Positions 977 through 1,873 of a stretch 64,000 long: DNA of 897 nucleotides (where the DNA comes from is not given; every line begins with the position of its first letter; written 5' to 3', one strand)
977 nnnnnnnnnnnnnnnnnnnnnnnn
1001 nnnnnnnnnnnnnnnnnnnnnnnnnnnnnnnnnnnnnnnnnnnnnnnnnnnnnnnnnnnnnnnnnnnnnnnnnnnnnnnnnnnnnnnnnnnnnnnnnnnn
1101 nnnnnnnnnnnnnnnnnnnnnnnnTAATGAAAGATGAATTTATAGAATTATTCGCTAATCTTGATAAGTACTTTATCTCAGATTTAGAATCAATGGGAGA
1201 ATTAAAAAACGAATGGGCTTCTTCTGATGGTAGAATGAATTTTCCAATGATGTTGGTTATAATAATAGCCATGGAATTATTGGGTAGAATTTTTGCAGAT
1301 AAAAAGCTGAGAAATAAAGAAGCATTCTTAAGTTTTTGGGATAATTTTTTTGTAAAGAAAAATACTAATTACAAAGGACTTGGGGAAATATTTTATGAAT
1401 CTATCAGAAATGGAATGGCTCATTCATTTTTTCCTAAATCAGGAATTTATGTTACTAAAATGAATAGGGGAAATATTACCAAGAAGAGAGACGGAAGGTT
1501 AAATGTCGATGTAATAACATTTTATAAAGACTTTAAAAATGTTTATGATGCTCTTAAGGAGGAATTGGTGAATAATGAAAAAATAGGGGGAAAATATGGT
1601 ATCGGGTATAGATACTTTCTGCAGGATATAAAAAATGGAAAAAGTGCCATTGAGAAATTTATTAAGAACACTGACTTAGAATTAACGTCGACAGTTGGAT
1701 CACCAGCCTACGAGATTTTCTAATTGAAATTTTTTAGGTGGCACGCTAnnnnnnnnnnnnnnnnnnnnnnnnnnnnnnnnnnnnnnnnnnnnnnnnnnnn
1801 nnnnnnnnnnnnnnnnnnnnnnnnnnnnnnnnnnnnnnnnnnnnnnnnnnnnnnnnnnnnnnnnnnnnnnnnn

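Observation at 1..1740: Strongly AT-rich three-gene island, one protein with a HEPN-like RNxxxHxF motif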

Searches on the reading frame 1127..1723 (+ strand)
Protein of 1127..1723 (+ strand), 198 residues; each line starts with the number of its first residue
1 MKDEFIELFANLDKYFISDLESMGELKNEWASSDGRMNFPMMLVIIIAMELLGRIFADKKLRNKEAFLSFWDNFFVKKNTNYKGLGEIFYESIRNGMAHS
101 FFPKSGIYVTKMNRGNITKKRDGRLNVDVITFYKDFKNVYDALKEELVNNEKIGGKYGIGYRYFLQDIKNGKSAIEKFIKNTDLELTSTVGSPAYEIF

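Call 5: search_protein_families(library=pfam, proteins=[window:1127-1723:+], max_evalue=1)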
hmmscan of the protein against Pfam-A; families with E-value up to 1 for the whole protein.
window:1127-1723:+ (198 aa): 1 family
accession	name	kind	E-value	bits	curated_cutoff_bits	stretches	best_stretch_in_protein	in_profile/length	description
PF18736.6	pEK499_p136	-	0.0021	18.2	26.6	1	42-150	39-148/152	HEPN pEK499 p136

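Call 6: search_protein_families(library=padloc, proteins=[window:1127-1723:+], max_evalue=1)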
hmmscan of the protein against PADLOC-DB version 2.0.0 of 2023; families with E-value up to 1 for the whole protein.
window:1127-1723:+ (198 aa): 0 families

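Call 8: find_homologous_proteins(query=window:1127-1723:+)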
Query window:1127-1723:+ (198 aa): 3 proteins with E <= 0.001 among 108 candidates.
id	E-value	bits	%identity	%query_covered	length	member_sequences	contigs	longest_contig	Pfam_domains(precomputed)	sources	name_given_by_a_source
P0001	2.0e-125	434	100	100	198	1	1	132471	-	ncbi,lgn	-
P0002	3.2e-91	323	74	100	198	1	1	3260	-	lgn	-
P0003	9.4e-91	321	74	100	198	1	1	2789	-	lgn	-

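Call 9: search_protein_families(library=ncbifam, proteins=[window:1127-1723:+], max_evalue=1)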
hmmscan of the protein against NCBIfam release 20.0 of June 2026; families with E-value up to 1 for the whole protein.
window:1127-1723:+ (198 aa): 1 family
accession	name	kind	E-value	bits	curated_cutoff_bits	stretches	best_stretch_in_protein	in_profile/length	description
NF040909.1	OadG_rel_small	subfamily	0.04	13.9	25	1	39-57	17-35/37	OadG-related small transporter subunit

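Call 10: search_protein_families(library=phrogs, proteins=[window:1127-1723:+], max_evalue=1)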
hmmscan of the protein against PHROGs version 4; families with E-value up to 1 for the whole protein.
window:1127-1723:+ (198 aa): 1 family
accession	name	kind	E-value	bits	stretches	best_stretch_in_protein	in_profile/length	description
phrog_24668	-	unknown function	0.31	12.2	1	92-127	15-48/59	-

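Call 11: find_encoding_contigs(protein=P0001, flank=10000, max_places=4)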
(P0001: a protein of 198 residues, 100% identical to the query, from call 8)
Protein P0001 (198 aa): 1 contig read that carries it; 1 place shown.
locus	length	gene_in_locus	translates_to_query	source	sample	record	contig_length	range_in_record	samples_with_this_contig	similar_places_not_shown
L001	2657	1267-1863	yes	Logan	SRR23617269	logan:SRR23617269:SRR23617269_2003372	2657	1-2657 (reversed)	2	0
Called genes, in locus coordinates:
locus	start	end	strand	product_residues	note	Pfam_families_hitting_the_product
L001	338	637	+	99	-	-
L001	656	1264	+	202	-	-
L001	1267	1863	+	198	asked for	-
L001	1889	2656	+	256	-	?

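Call 12: find_encoding_contigs(protein=P0002, flank=10000, max_places=4)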
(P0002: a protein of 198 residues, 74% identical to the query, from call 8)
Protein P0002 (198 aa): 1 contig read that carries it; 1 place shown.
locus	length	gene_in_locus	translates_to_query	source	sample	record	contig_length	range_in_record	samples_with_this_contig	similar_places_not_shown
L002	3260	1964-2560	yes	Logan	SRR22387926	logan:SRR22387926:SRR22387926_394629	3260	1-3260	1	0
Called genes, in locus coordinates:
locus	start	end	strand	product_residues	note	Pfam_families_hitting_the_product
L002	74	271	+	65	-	PF12844:HTH_19, PF13443:HTH_26, PF13560:HTH_31, PF01381:HTH_3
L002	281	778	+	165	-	-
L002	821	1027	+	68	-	-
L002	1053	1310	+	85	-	-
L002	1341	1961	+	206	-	-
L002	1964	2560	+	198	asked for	-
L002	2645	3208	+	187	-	PF06414:Zeta_toxin (weak)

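Call 13: find_encoding_contigs(protein=P0003, flank=10000, max_places=4)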
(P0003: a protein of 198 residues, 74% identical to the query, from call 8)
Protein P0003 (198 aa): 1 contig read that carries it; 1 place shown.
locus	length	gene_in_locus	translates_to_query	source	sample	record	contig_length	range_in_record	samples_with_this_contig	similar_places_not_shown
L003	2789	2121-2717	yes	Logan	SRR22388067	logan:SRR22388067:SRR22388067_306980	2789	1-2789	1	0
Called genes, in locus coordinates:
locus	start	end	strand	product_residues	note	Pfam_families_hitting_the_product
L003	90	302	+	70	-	-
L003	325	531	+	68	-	-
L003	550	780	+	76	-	-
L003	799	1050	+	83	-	-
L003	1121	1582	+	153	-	-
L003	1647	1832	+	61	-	-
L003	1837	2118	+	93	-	-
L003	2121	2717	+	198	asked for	-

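Call 16: find_related_loci(query=window:1127-1723:+, collection=genome_contigs, flank=10000)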
Query window:1127-1723:+ (198 aa) in genome_contigs; peptide patterns used: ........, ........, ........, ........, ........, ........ (x = any residue, [..] = any of these).
106 stretches matched a pattern, but none encodes a relative of the query by tblastn (E <= 1e-3).

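Call 28: search_protein_representatives(alignment_id=A1)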
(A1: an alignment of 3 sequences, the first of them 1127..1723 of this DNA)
Query: 3 sequences, 198 profile positions. Proteins with E-value up to 0.001 (for the whole library): 387; up to 1e-10: 142; up to 1e-30: 4. The best 150 are listed.
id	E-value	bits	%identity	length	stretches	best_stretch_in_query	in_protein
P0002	3.0e-122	422.1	-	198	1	1-198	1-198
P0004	3.7e-48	180.3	-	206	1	6-197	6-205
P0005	3.2e-40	154.3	-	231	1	2-196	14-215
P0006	5.1e-31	124.3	-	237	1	2-183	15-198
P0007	2.5e-29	118.8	-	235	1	2-181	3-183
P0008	4.2e-29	118.1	-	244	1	1-182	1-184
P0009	1.0e-28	116.8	-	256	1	7-189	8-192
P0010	1.9e-28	116.0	-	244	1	6-182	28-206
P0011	1.9e-28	115.9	-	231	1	3-180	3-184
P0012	7.1e-26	107.5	-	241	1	8-182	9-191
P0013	7.5e-26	107.4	-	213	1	5-185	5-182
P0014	2.7e-24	102.3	-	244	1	6-165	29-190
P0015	3.2e-24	102.1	-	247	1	5-149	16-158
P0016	4.2e-24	101.7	-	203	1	31-181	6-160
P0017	4.9e-24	101.5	-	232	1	8-182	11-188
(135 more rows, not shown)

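Call 31: search_protein_families(library=pfam, alignment_id=A2, max_evalue=0.01)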
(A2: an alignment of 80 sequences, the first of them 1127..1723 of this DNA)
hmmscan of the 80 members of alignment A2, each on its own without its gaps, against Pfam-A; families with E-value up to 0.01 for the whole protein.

A. member 1, window:1127-1723:+ (198 aa): 1 family
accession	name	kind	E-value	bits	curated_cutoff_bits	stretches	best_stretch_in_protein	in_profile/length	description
PF18736.6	pEK499_p136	-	0.0021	18.2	26.6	1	42-150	39-148/152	HEPN pEK499 p136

B. families by the number of members that match (of 80 scanned): 5 families
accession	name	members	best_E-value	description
PF20746.2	EndoS_Ig-like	1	0.0013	Endo-beta-N-acetylglucosaminidase F2, Ig-like domain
PF18736.6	pEK499_p136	1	0.0021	HEPN pEK499 p136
PF22736.1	NNH5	1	0.0041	NACHT N-terminal Helical domain 5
PF04722.18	Ssu72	1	0.0075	Ssu72-like protein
PF12330.14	Haspin_kinase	1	0.0095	Haspin like kinase domain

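Call 32: search_solved_structures(query=A2, max_evalue=10, show_alignments=2)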
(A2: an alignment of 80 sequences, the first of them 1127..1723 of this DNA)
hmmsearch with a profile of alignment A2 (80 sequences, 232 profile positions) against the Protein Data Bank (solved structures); distinct sequences matched with E-value up to 10: 4.
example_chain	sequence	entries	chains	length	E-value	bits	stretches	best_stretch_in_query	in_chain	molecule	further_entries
8fjg_A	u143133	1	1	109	0.036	17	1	117-218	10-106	H12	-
8uxq_A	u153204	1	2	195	0.13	15.2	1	130-178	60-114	Chromobox protein homolog 5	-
8ure_A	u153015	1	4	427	0.15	14.9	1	104-185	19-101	sr312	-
7w5z_B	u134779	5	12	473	6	9.7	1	135-214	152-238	Protein phosphatase 2C, putative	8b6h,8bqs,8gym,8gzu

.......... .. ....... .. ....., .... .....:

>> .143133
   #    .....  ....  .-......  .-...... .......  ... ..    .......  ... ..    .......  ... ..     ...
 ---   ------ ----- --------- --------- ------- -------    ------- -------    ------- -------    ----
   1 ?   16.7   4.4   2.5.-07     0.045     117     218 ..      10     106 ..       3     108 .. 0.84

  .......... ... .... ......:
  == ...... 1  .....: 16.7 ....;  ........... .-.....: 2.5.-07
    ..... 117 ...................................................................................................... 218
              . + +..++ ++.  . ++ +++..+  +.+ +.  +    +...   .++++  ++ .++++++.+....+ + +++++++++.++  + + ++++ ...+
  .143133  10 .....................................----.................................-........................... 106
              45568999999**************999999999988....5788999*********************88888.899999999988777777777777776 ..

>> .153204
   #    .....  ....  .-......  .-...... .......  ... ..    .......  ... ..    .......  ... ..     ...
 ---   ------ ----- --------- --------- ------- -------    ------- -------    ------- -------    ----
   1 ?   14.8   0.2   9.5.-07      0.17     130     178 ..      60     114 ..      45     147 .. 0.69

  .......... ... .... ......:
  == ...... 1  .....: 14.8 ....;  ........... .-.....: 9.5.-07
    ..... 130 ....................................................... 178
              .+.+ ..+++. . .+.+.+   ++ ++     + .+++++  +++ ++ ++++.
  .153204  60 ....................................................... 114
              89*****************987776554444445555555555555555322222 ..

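Call 41: predict_structure(alignment_id=A2)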
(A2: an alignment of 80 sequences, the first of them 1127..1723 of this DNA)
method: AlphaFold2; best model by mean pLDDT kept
length: 198 residues; sequences in the alignment: 80
mean_pLDDT: 92.0   pTM: 0.88
mean pLDDT of the five models: 92.0, 91.8, 91.6, 89.7, 89.4
residues with pLDDT >= 90: 154; 70-90: 37; 50-70: 5; < 50: 2
segments of 3 or more residues with pLDDT < 50: none
pLDDT, mean of each block of 10 residues (from residue 1): 91 94 86 84 98 96 98 98 98 95 93 96 97 98 93 83 91 92 92 63
secondary structure, 60 per line:
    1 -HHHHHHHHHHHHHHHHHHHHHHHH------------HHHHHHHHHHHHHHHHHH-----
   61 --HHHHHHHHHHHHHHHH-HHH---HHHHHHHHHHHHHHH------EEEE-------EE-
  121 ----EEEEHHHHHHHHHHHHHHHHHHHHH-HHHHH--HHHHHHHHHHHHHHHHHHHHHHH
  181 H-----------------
elements in order: H2-25 H38-55 H63-78 H86-100 E107-110 E125-128 H129-149 H151-155 H158-181

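Call 46: fold_search(model_id=the predicted structure, library=pdb)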
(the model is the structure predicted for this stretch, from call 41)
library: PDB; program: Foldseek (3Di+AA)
matches with E <= 10: 23; with E <= 0.001: 0
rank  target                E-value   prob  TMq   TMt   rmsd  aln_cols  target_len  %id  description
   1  8vih_B                3.1e+00  0.09  0.27  0.15   8.1       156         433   12  EgtB-IV from Crocosphaera subtropica, an ergothioneine-biosynthetic type IV sulfoxide synthase in complex with hercyni (released 2024-08-07)
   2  8vwj_S                5.2e+00  0.01  0.15  0.14  19.1       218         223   15  The base complex of the AcMNPV baculovirus nucleocapsid (Class 2, localised reconstruction) (released 2024-11-06)
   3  8iuf_A5               6.2e+00  0.03  0.21  0.26  16.3       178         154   12  Cryo-EM structure of Euglena gracilis super-complex I+III2+IV, composite (released 2024-02-28)
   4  8q0f_H                6.2e+00  0.01  0.13  0.10  14.2       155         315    8  Inward-facing, open2 proteoliposome complex I at 3.1 A. Initially purified in DDM. (released 2024-06-05)
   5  7p7m_H                6.5e+00  0.02  0.15  0.11   8.9        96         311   14  Complex I from E. coli, DDM/LMNG-purified, inhibited by Piericidin A, Open state (released 2022-09-21)
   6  7dse_A                7.3e+00  0.01  0.14  0.13  14.8       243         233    8  CALHM1 close state with ordered CTH (released 2022-01-05)
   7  4pkc_A                7.3e+00  0.01  0.12  0.05  14.8       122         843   13  Benzylsuccinate alpha-gamma complex (released 2014-07-02)
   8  4bz5_D                7.3e+00  0.01  0.13  0.08  16.1       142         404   11  Crystal structure of Schistosoma mansoni HDAC8 (released 2013-08-14)
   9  4hh6_A                7.7e+00  0.02  0.14  0.16  10.7        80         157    9  Peptide from EAEC T6SS Sci1 SciI protein (released 2013-11-20)
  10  9dzz_A                7.7e+00  0.02  0.18  0.17  13.6       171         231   13  Cryo-EM structure of a TatBC complex from Escherichia coli (released 2025-08-27)
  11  7p61_H                8.2e+00  0.02  0.20  0.14  16.0       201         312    8  Complex I from E. coli, DDM-purified, with NADH, Resting state (released 2022-09-21)
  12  7z83_H                8.2e+00  0.02  0.16  0.11   9.1        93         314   12  Complex I from E. coli, DDM/LMNG-purified, under Turnover at pH 8, Open state (released 2022-09-21)
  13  9h6e_C                8.2e+00  0.01  0.15  0.18  17.6       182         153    9  Complex of Histidine-containing phosphotransfer 1 (AHP1) and Response regulator 1 (ARR1) from A. thaliana (released 2025-03-26)
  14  4bz5_B                8.2e+00  0.01  0.16  0.10  15.5       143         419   12  Crystal structure of Schistosoma mansoni HDAC8 (released 2013-08-14)
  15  9i05_Xr               8.7e+00  0.03  0.19  0.09  13.8        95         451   13  Cryo-EM structure of the large subunit of the mitochondrial ribosome from Toxoplasma gondii (released 2025-06-11)
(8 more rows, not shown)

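Call 47: search_protein_families(library=pfam, proteins=[L002:2645-3208:+, L002:281-778:+], max_evalue=0.1)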
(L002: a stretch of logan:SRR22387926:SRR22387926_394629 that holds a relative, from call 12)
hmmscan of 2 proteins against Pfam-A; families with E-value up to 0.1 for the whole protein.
L002:2645-3208:+ (187 aa): 5 families
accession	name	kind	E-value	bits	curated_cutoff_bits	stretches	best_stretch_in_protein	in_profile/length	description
PF06414.18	Zeta_toxin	-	2.2e-07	31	22.3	1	34-150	14-142/199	Zeta toxin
PF13671.12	AAA_33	-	0.031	15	27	1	38-154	1-121/143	AAA domain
PF13521.12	AAA_28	-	0.04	14.6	27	1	39-100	2-65/164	AAA domain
PF06745.19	ATPase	-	0.049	13.4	26.6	1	37-148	20-133/231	KaiC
PF13479.12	AAA_24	-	0.059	13.6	27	1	39-129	5-91/195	AAA domain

L002:281-778:+ (165 aa): 0 families

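Call 65: find_encoding_contigs(protein=P0004, flank=5000, max_places=3)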
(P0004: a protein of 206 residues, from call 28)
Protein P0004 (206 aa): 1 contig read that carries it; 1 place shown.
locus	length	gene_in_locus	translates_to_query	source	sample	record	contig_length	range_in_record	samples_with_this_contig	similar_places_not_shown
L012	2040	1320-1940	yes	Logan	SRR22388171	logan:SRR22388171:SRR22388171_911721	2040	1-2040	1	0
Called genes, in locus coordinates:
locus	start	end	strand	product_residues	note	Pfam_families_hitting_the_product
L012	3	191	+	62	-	?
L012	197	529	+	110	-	-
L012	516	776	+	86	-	-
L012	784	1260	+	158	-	-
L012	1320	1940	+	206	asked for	-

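Call 66: find_encoding_contigs(protein=P0005, flank=5000, max_places=3)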
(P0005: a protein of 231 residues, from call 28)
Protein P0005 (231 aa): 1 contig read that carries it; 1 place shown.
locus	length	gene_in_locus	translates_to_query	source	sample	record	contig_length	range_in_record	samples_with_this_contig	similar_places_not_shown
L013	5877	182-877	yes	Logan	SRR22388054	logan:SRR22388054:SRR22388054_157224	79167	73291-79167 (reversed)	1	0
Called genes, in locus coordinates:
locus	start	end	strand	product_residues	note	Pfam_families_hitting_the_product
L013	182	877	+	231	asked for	-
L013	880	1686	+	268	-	-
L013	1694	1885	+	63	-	-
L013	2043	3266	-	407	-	PF09992:NAGPA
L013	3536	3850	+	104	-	PF00300:His_Phos_1 (faint)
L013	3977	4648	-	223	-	-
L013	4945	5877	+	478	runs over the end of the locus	PF01336:tRNA_anti-codon, PF00152:tRNA-synt_2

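Call 69: find_related_loci(query=A5, collection=genome_contigs, flank=4000)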
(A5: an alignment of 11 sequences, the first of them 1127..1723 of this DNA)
Query A5 (198 aa) in genome_contigs; peptide patterns used: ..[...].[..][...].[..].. (x = any residue, [..] = any of these).
9 stretches matched a pattern, but none encodes a relative of the query by tblastn (E <= 1e-3).

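Call 70: find_related_loci(query=A5, collection=viral_contigs, flank=5000)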
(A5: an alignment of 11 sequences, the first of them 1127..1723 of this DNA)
Query A5 (198 aa) in viral_contigs; peptide patterns used: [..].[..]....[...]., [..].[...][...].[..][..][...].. (x = any residue, [..] = any of these).
65 stretches matched a pattern, but none encodes a relative of the query by tblastn (E <= 1e-3).

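Call 75: list_cluster_members(proteins=[window:1127-1723:+, window:516-1124:+, window:198-497:+, window:2638-4566:-, window:12839-16432:+, P0154, P0187, P0181])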
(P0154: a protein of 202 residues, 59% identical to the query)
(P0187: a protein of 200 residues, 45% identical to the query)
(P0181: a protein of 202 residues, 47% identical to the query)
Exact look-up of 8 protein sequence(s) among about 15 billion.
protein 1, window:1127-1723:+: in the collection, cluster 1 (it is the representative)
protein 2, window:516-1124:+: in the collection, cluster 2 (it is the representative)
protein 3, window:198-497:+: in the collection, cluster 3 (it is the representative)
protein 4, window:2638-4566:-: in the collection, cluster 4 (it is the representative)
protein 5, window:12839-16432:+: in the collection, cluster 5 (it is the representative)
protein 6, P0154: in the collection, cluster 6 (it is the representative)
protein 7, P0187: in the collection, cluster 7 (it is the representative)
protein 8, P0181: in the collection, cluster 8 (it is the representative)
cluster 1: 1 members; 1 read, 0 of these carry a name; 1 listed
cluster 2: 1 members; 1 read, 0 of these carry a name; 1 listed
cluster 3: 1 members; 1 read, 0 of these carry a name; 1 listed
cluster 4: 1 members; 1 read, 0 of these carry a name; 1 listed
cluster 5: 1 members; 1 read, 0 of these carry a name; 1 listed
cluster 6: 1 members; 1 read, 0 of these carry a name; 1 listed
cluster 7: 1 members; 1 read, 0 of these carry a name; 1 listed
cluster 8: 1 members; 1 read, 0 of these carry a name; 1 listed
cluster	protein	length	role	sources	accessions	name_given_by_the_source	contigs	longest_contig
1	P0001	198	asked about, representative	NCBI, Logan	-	-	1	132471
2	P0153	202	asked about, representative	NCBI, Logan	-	-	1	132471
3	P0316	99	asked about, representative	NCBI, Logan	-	-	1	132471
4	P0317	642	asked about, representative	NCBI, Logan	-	-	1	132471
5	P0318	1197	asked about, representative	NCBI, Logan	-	-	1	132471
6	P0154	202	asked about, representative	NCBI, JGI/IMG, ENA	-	-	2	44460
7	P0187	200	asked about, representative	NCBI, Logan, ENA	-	-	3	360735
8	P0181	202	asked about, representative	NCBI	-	-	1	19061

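Call 82: find_encoding_contigs(protein=P0006, flank=4000, max_places=4)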
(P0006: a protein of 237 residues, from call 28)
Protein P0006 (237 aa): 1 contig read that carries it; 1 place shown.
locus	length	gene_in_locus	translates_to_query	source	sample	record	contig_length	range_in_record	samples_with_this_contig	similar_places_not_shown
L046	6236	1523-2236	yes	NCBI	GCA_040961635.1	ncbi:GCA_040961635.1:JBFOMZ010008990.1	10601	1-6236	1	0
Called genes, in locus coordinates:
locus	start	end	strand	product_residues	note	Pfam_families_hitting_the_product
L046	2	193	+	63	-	?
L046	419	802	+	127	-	-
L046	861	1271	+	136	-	PF03479:PCC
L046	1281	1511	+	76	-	-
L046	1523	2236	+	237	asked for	-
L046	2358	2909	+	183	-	PF00226:DnaJ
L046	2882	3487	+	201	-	PF00684:DnaJ_CXXCXGXG (weak), PF01556:DnaJ_C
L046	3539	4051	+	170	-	-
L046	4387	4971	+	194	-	PF09335:VTT_dom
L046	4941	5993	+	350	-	PF00535:Glycos_transf_2, PF10111:Glyco_tranf_2_2, PF13641:Glyco_tranf_2_3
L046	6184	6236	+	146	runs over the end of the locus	-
